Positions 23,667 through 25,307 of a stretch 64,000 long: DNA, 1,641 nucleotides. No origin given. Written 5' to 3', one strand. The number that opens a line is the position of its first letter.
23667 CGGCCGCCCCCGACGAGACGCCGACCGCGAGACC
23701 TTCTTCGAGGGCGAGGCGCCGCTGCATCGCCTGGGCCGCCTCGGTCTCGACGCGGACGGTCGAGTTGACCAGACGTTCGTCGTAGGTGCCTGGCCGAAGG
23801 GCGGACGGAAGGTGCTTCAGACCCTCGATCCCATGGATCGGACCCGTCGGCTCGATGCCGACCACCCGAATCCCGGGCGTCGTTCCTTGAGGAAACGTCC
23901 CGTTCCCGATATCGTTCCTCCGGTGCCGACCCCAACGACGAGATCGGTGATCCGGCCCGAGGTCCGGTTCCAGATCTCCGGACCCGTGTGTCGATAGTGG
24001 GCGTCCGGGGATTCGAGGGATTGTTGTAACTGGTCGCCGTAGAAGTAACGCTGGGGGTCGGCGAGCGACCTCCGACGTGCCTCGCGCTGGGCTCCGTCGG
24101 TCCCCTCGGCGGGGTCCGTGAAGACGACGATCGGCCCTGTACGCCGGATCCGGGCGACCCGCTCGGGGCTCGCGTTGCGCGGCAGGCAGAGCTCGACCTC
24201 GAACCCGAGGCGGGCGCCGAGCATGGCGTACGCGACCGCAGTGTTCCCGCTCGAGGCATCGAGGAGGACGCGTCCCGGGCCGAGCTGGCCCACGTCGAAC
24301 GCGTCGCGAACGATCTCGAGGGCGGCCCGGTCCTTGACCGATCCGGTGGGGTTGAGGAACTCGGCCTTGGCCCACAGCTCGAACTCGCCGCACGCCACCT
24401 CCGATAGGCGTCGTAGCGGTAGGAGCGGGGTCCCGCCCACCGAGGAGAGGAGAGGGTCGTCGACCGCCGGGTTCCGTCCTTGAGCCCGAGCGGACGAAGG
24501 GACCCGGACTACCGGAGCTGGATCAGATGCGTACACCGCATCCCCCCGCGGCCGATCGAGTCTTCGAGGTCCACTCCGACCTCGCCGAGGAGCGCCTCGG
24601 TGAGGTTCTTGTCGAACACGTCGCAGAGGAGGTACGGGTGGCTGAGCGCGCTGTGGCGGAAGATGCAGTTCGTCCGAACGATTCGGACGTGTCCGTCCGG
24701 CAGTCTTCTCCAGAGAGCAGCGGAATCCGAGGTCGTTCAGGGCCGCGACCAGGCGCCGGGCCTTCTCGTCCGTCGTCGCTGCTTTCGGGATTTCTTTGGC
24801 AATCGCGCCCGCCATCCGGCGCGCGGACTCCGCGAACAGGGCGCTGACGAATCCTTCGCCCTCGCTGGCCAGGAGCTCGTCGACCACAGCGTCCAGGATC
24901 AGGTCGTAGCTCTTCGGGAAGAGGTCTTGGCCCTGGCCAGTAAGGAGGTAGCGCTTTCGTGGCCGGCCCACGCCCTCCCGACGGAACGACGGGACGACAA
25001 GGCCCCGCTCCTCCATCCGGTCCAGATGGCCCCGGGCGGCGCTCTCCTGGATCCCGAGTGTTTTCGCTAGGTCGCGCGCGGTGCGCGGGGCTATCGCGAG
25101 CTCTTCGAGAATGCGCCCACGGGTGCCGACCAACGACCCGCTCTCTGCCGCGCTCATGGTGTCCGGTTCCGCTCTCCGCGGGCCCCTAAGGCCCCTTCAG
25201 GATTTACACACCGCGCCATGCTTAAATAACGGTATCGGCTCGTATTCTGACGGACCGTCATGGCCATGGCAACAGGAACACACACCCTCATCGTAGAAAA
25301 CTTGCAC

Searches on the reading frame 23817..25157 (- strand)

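Call 51: search_protein_families(library=ncbifam, proteins=[window:23817-25157:-], max_evalue=1e-10)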
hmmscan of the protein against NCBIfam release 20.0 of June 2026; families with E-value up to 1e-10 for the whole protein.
window:23817-25157:- (446 aa): 11 families
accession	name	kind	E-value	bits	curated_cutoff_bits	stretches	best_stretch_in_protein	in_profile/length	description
TIGR01138.1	cysM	equivalog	4.8e-51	174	394.2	1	237-428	3-189/290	cysteine synthase B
TIGR01136.1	cysKM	subfamily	1.9e-50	171.9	344.15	1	238-429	3-190/299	cysteine synthase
NF007989.0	PRK10717.1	equivalog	1.8e-47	162.1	387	1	236-428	8-203/334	cysteine synthase A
NF008735.0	PRK11761.1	equivalog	2.2e-44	151.9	413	1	237-428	7-193/296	cysteine synthase CysM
TIGR01139.1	cysK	equivalog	2.1e-43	148.7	350.95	1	239-430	4-191/298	cysteine synthase A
TIGR01137.1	cysta_beta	equivalog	9.5e-40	136.6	510.25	1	235-428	4-196/457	cystathionine beta-synthase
NF053679.1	CysteaSynCapA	equivalog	1.5e-34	119.3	600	1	232-428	6-201/329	cysteate synthase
TIGR03945.1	PLP_SbnA_fam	equivalog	4e-29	101.7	349.95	1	238-428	3-192/304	2,3-diaminopropionate biosynthesis protein SbnA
NF052478.1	CystDsulMYC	equivalog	1.6e-12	47.5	600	1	258-427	36-205/354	L-cysteine desulfhydrase Cds1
NF006094.0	PRK08246.1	subfamily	2.1e-12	47.1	331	1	243-422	24-188/310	serine/threonine dehydratase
NF005292.0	PRK06815.1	equivalog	1.7e-11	43.8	371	1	238-428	17-195/320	threonine/serine dehydratase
